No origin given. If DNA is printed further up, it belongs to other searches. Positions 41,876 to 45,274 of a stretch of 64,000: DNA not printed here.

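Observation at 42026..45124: Single-gene SIR2-domain protein (1032 aa): candidate NAD-depleting anti-phage defence system of unrecognised C-terminal architecture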

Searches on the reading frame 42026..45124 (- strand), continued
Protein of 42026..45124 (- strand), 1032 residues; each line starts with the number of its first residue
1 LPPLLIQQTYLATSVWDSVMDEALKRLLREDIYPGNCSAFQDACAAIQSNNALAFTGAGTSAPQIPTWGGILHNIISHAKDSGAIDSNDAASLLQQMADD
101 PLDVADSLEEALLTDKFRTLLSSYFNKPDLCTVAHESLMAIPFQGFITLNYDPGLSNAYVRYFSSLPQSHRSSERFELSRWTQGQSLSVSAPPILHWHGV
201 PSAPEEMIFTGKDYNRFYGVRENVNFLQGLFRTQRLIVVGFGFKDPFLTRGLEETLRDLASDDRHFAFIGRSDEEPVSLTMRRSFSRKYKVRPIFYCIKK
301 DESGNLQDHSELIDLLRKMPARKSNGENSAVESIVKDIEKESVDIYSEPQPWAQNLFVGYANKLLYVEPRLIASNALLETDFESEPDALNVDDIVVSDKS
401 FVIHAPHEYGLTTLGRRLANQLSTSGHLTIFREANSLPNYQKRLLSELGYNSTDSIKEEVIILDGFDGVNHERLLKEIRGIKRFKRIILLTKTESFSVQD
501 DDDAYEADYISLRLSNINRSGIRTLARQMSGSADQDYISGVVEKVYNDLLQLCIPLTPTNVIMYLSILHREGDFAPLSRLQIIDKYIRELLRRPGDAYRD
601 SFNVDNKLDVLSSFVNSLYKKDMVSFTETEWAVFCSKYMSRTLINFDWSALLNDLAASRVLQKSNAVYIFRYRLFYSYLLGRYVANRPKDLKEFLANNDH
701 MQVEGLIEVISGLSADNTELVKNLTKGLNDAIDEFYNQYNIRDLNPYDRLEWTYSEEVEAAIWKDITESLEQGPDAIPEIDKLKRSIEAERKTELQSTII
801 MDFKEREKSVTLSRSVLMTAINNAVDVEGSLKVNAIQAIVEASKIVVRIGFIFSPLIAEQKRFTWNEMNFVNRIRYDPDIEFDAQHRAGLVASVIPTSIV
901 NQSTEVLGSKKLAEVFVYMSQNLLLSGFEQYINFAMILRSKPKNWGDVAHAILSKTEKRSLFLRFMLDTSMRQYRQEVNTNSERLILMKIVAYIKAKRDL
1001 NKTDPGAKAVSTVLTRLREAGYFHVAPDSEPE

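Call 56: search_protein_families(library=ncbifam, proteins=[P0050, P0055, P0064, P0081, P0146, P0147, P0150, P0155, P0159], max_evalue=0.00001)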
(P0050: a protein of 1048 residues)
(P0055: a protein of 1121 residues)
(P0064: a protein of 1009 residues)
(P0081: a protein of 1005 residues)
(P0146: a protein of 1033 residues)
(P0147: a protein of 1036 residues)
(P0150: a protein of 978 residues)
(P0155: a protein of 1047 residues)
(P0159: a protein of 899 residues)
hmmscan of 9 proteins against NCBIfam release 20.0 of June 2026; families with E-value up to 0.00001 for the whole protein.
P0050 (1048 aa): 2 families
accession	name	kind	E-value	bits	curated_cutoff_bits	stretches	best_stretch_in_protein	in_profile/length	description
NF053861.1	DS8_antiphage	equivalog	4.1e-51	173.8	790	2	10-275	1-262/994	anti-phage protein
NF053862.1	DS9_1_antiphage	equivalog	2e-14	53.3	420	1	5-221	193-407/486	anti-phage phosphoesterase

P0055 (1121 aa): 2 families
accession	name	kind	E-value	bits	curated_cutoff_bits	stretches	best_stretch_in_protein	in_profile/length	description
NF053861.1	DS8_antiphage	equivalog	3.3e-45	154.2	790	1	93-586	1-486/994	anti-phage protein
NF053862.1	DS9_1_antiphage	equivalog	1.3e-23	83.7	420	1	88-332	193-449/486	anti-phage phosphoesterase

P0064 (1009 aa): 2 families
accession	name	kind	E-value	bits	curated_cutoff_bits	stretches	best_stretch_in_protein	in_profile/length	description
NF053861.1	DS8_antiphage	equivalog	4.2e-42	144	790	2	17-219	37-236/994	anti-phage protein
NF053862.1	DS9_1_antiphage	equivalog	4e-13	49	420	1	10-181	237-397/486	anti-phage phosphoesterase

P0081 (1005 aa): 2 families
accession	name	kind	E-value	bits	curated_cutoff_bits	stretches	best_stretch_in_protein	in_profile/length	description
NF053861.1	DS8_antiphage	equivalog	6.4e-49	166.5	790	2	5-420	1-412/994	anti-phage protein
NF053862.1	DS9_1_antiphage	equivalog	4.6e-19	68.6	420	1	2-212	195-409/486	anti-phage phosphoesterase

P0146 (1033 aa): 2 families
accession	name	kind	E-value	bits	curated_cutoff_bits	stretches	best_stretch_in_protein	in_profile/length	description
NF053861.1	DS8_antiphage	equivalog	6.6e-50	169.8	790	2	7-296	1-281/994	anti-phage protein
NF053862.1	DS9_1_antiphage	equivalog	3e-10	39.5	420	1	4-221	195-403/486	anti-phage phosphoesterase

P0147 (1036 aa): 2 families
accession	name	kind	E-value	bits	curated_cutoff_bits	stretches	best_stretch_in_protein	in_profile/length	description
NF053861.1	DS8_antiphage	equivalog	1.9e-46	158.3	790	1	7-690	1-687/994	anti-phage protein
NF053862.1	DS9_1_antiphage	equivalog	1.9e-09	36.9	420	1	4-218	195-399/486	anti-phage phosphoesterase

P0150 (978 aa): 2 families
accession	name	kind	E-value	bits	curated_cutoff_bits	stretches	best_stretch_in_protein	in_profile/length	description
NF053861.1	DS8_antiphage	equivalog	7.3e-26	90.2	790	1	11-248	56-282/994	anti-phage protein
NF053862.1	DS9_1_antiphage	equivalog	2.9e-07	29.7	420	1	8-201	257-446/486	anti-phage phosphoesterase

P0155 (1047 aa): 1 family
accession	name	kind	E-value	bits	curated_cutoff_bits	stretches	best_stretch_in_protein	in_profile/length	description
NF053861.1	DS8_antiphage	equivalog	7.1e-39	133.3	790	1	5-699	1-686/994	anti-phage protein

P0159 (899 aa): 2 families
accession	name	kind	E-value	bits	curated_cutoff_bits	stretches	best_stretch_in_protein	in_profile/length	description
NF053861.1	DS8_antiphage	equivalog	1.1e-16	59.9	790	1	231-564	337-688/994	anti-phage protein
NF033740.0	MarP_fam_protase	equivalog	1.3e-08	34.3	250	1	11-156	207-351/390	MarP family serine protease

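Call 57: search_protein_families(library=pfam, proteins=[P0050, P0055, P0064, P0081, P0146, P0147, P0150, P0155, P0159], max_evalue=0.001)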
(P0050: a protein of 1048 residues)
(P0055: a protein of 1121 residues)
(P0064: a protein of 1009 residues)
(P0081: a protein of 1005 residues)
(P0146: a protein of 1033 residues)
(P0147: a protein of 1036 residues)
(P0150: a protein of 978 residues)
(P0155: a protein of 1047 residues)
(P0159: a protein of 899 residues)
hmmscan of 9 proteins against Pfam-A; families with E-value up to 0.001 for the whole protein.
P0050 (1048 aa): 3 families
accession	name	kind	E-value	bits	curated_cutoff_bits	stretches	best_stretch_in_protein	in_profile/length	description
PF00149.33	Metallophos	-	2.5e-14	54.6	21.5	1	9-242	4-190/191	Calcineurin-like phosphoesterase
PF24406.1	nSTAND_NTPase4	-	0.00022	21.7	27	1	639-691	4-57/58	Novel STAND NTPase 4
PF12850.12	Metallophos_2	-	0.00038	20.9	27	0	201-271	79-143/154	Calcineurin-like phosphoesterase superfamily domain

P0055 (1121 aa): 2 families
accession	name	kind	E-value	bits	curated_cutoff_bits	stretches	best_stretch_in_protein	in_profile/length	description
PF00149.33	Metallophos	-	1.8e-10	42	21.5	1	92-325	4-190/191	Calcineurin-like phosphoesterase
PF12850.12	Metallophos_2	-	3e-05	24.5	27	0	286-354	81-143/154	Calcineurin-like phosphoesterase superfamily domain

P0064 (1009 aa): 1 family
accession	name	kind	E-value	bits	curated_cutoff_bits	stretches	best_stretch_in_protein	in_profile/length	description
PF00149.33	Metallophos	-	4.6e-08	34.2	21.5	1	7-212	24-190/191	Calcineurin-like phosphoesterase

P0081 (1005 aa): 2 families
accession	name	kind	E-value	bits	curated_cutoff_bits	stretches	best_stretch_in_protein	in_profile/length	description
PF00149.33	Metallophos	-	3.4e-13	50.9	21.5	1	1-231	1-190/191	Calcineurin-like phosphoesterase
PF12850.12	Metallophos_2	-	0.00062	20.2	27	0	1-99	1-60/154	Calcineurin-like phosphoesterase superfamily domain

P0146 (1033 aa): 2 families
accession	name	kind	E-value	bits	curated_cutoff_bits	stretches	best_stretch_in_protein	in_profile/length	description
PF00149.33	Metallophos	-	3.8e-13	50.7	21.5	1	4-246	2-190/191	Calcineurin-like phosphoesterase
PF24406.1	nSTAND_NTPase4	-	3.1e-07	30.8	27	1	630-685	2-58/58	Novel STAND NTPase 4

P0147 (1036 aa): 2 families
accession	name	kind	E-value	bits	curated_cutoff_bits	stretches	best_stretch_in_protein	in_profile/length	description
PF00149.33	Metallophos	-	6.7e-13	49.9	21.5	1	4-247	2-190/191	Calcineurin-like phosphoesterase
PF24406.1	nSTAND_NTPase4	-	1.1e-05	25.8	27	1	631-682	5-57/58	Novel STAND NTPase 4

P0150 (978 aa): 2 families
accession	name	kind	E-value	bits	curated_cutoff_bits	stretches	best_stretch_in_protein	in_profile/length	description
PF00149.33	Metallophos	-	3.1e-08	34.7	21.5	1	13-197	46-190/191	Calcineurin-like phosphoesterase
PF24406.1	nSTAND_NTPase4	-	3.4e-05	24.3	27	1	576-631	1-57/58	Novel STAND NTPase 4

P0155 (1047 aa): 3 families
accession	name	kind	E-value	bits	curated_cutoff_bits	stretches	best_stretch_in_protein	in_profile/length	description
PF00149.33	Metallophos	-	8.6e-17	62.6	21.5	1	1-242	1-190/191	Calcineurin-like phosphoesterase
PF24406.1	nSTAND_NTPase4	-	5e-06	27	27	1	638-693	2-58/58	Novel STAND NTPase 4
PF12850.12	Metallophos_2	-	9.6e-05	22.9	27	0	200-248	78-124/154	Calcineurin-like phosphoesterase superfamily domain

P0159 (899 aa): 3 families
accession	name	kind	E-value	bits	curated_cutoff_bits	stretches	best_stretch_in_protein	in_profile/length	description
PF13365.12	Trypsin_2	-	2.9e-12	48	27.6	1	17-155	1-144/144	Trypsin-like peptidase domain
PF00089.32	Trypsin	-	1.9e-06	28.3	20.6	1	28-162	35-201/220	Trypsin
PF24406.1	nSTAND_NTPase4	-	0.0001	22.7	27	1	501-556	2-58/58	Novel STAND NTPase 4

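Call 61: find_homologous_proteins(query=A2, max_evalue=1e-10)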
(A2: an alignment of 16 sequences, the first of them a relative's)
Query A2 (16 sequences) (1036 aa, profile of the alignment): 139 proteins with E <= 1e-10 among 8000 candidates; the best 120 are listed.
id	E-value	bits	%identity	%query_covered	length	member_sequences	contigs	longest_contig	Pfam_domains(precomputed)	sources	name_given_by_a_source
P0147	0.0e+0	1470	100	100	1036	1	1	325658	PF00149.34,PF24406.2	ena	-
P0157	0.0e+0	1405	42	99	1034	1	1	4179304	PF00149.34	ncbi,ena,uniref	ncbi:metallophosphoesterase [Kordiimonas sp.]|uniref:metallophosphoesterase n=1 Tax=Kordiimonas sp. 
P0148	0.0e+0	1402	35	98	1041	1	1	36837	PF00149.34,PF24406.2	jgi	jgi:predicted MPP superfamily phosphohydrolase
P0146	0.0e+0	1400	34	99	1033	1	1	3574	PF00149.34,PF24406.2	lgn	-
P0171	0.0e+0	1363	60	99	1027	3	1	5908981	PF00149.34,PF24406.2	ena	-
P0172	0.0e+0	1360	56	99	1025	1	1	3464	PF00149.34,PF24406.2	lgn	-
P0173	0.0e+0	1358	57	99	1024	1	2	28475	PF00149.34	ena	-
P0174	0.0e+0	1347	59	99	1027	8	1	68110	PF00149.34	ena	-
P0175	0.0e+0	1344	60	99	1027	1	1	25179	PF00149.34,PF24406.2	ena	-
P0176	0.0e+0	1343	55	99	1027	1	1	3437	PF00149.34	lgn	-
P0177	0.0e+0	1324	38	99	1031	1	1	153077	PF00149.34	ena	-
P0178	0.0e+0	1314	37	100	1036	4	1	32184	PF00149.34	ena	-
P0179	0.0e+0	1311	38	100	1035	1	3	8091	PF00149.34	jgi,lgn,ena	-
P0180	0.0e+0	1310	38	98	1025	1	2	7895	PF00149.34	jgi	jgi:hypothetical protein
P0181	0.0e+0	1309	37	100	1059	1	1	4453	PF00149.34,PF24406.2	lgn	-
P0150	0.0e+0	1307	42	94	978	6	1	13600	PF00149.34,PF24406.2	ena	-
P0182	0.0e+0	1306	50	99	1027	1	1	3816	PF00149.34,PF24406.2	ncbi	-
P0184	0.0e+0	1299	37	99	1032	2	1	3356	PF00149.34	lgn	-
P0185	0.0e+0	1295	37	99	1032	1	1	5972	PF00149.34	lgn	-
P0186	0.0e+0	1291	37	98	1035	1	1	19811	PF00149.34,PF24406.2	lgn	-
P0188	0.0e+0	1285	36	100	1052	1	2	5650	PF00149.34,PF24406.2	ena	-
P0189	0.0e+0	1285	46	99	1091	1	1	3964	PF00149.34,PF24406.2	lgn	-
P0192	0.0e+0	1273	35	99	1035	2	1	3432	PF00149.34,PF24406.2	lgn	-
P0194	0.0e+0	1259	36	99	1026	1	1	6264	PF00149.34,PF24406.2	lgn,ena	-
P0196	0.0e+0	1256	37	98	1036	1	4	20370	PF00149.34,PF24406.2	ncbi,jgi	ncbi:MAG: hypothetical protein RLZZ179_3237 [Verrucomicrobiota bacterium]|jgi:hypothetical protein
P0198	0.0e+0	1245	36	99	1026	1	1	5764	PF00149.34,PF24406.2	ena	-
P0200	0.0e+0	1243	36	98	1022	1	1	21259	PF00149.34,PF24406.2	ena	-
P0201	0.0e+0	1239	37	98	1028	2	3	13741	PF00149.34,PF24406.2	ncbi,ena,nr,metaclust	ncbi:MAG: metallophosphoesterase [Bryobacterales bacterium]|nr:metallophosphoesterase [Bryobacterale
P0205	0.0e+0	1234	37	99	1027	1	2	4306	PF00149.34,PF24406.2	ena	-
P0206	0.0e+0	1233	35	98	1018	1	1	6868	PF00149.34,PF24406.2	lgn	-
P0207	0.0e+0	1233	36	98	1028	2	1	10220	PF00149.34,PF24406.2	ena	-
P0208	0.0e+0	1231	37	98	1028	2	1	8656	PF00149.34,PF24406.2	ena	-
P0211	0.0e+0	1220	37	98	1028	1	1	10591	PF00149.34,PF24406.2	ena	-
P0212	0.0e+0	1220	35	98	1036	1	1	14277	PF00149.34,PF24406.2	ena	-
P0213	0.0e+0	1218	36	98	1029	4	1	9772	PF00149.34,PF24406.2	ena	-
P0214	0.0e+0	1212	34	100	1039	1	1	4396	PF00149.34,PF24406.2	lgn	-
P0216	0.0e+0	1194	35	98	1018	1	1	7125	PF24406.2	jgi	-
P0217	0.0e+0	1177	36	100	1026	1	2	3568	PF00149.34,PF24406.2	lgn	-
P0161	0.0e+0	1141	58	78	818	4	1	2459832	PF24406.2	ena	-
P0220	0.0e+0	1125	34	98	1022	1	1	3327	PF00149.34,PF24406.2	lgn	-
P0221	0.0e+0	1114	34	98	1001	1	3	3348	PF00149.34,PF24406.2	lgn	-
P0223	0.0e+0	1023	55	47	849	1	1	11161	PF00149.34,PF24406.2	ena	-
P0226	5.7e-278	943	32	97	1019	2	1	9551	PF00149.34,PF24406.2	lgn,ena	-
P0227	9.8e-277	939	31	97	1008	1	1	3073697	PF00149.34,PF24406.2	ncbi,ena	-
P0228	2.0e-271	921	31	96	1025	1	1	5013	PF00149.34,PF24406.2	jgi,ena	-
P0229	2.8e-270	918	36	76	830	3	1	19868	PF00149.34,PF24406.2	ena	-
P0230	4.7e-270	917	32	98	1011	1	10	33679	PF00149.34,PF24406.2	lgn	-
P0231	5.5e-268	910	31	97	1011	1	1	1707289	PF00149.34,PF24406.2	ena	-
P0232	1.0e-262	893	30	97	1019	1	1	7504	PF00149.34,PF24406.2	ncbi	-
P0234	6.1e-253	860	31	88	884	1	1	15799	PF00149.34,PF24406.2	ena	-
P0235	3.0e-251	855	30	89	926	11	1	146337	PF00149.34,PF24406.2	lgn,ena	-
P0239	7.4e-177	608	63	40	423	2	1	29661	PF24406.2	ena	-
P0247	4.0e-70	255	23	98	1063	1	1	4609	PF00149.34,PF24406.2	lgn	-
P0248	2.3e-66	243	24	80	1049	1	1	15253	PF00149.34,PF05729.19,PF24406.2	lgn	-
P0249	1.0e-61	227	20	69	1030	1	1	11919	PF12850.13,PF00149.34,PF24406.2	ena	-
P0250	3.8e-61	225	20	99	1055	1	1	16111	PF13173.13,PF00149.34,PF24406.2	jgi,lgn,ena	-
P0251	2.1e-60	223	22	80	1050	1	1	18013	PF00149.34,PF24406.2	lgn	-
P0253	2.3e-58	216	21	99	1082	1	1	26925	PF00149.34,PF24406.2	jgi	jgi:predicted MPP superfamily phosphohydrolase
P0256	5.3e-55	205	22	69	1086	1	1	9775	PF12850.13,PF00149.34,PF24406.2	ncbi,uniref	ncbi:metallophosphoesterase [Paracoccus niistensis]|uniref:Metallophosphoesterase n=1 Tax=Paracoccus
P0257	6.6e-54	201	22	69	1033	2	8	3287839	PF12850.13,PF00149.34,PF24406.2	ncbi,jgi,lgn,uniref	ncbi:MAG: metallophosphoesterase [Silicimonas sp.]|jgi:predicted MPP superfamily phosphohydrolase|un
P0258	1.2e-53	200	24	57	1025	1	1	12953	PF12850.13,PF00149.34,PF24406.2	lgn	-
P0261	3.7e-52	196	23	71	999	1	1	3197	PF00149.34,PF24406.2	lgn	-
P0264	1.9e-50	190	21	85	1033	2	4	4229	PF00149.34,PF24406.2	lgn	-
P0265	2.3e-50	190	23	57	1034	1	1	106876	PF12850.13,PF00149.34,PF24406.2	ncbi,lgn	-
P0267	1.8e-48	183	25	24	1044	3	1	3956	PF00149.34,PF05729.19,PF24406.2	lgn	-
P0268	1.9e-48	183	22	24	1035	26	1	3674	PF00149.34,PF05729.19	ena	-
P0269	5.6e-47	178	22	75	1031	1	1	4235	PF00149.34,PF24406.2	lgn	-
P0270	1.4e-42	164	25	28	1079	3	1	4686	PF00149.34,PF24406.2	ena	-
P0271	2.6e-40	156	26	29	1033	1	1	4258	PF00149.34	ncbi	-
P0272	2.3e-39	153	25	28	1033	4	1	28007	PF00149.34,PF24406.2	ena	-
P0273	8.9e-35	138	26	30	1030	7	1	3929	PF00149.34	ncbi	-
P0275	4.6e-29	119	26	35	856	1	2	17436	PF00149.34,PF05729.19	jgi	-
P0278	8.6e-24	102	20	90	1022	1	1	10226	PF12850.13,PF00149.34,PF24406.2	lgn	-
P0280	4.1e-23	99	26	47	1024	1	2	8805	PF00149.34,PF24406.2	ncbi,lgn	-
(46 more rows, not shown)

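Call 62: search_protein_families(library=ncbifam, proteins=[P0248, P0267, P0268, P0271, P0273, P0272, P0270, P0280, P0257], max_evalue=1e-10)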
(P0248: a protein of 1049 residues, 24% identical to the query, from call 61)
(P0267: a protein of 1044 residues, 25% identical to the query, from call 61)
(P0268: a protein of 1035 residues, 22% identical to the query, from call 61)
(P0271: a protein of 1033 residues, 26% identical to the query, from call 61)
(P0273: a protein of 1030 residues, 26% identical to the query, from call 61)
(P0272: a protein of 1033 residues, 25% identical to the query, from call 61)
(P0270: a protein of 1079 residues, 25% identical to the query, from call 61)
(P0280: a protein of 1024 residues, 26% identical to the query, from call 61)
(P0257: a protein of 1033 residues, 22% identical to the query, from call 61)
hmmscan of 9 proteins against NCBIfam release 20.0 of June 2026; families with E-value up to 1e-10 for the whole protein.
P0248 (1049 aa): 2 families
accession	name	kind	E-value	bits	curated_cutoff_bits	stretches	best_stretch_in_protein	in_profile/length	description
NF053861.1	DS8_antiphage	equivalog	3.2e-58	197.3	790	1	5-713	1-685/994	anti-phage protein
NF053862.1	DS9_1_antiphage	equivalog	2.1e-14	53.2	420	1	2-218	195-400/486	anti-phage phosphoesterase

P0267 (1044 aa): 2 families
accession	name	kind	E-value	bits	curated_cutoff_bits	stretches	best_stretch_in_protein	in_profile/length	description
NF053861.1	DS8_antiphage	equivalog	1.3e-60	205.2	790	1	5-810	1-783/994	anti-phage protein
NF053862.1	DS9_1_antiphage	equivalog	2.4e-11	43.1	420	1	2-228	195-407/486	anti-phage phosphoesterase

P0268 (1035 aa): 2 families
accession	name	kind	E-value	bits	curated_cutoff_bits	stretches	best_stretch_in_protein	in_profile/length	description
NF053861.1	DS8_antiphage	equivalog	7.9e-58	196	790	1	5-818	1-791/994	anti-phage protein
NF053862.1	DS9_1_antiphage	equivalog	9.7e-12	44.5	420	1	2-227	195-406/486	anti-phage phosphoesterase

P0271 (1033 aa): 1 family
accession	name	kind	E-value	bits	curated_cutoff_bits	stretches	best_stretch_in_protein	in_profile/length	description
NF053861.1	DS8_antiphage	equivalog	3.8e-44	150.7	790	1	7-696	1-684/994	anti-phage protein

P0273 (1030 aa): 1 family
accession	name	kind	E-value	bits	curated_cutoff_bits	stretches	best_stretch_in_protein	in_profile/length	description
NF053861.1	DS8_antiphage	equivalog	4e-44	150.6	790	1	7-698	1-687/994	anti-phage protein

P0272 (1033 aa): 2 families
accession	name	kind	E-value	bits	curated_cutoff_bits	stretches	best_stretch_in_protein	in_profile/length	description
NF053861.1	DS8_antiphage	equivalog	3.6e-49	167.3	790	1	5-845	1-824/994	anti-phage protein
NF053862.1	DS9_1_antiphage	equivalog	4.1e-15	55.6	420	1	3-136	196-336/486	anti-phage phosphoesterase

P0270 (1079 aa): 2 families
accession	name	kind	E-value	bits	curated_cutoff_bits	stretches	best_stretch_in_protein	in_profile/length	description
NF053861.1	DS8_antiphage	equivalog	5.5e-39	133.6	790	1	8-717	1-688/994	anti-phage protein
NF053862.1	DS9_1_antiphage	equivalog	4.3e-14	52.2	420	1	4-139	194-334/486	anti-phage phosphoesterase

P0280 (1024 aa): 2 families
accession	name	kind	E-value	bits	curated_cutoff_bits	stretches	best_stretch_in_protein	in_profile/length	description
NF053861.1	DS8_antiphage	equivalog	1.8e-57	194.8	790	1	9-416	1-395/994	anti-phage protein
NF053862.1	DS9_1_antiphage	equivalog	7.9e-14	51.4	420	1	6-115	195-303/486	anti-phage phosphoesterase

P0257 (1033 aa): 1 family
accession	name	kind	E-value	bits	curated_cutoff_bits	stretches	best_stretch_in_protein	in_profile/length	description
NF053861.1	DS8_antiphage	equivalog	1.6e-47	161.9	790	1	7-695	1-686/994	anti-phage protein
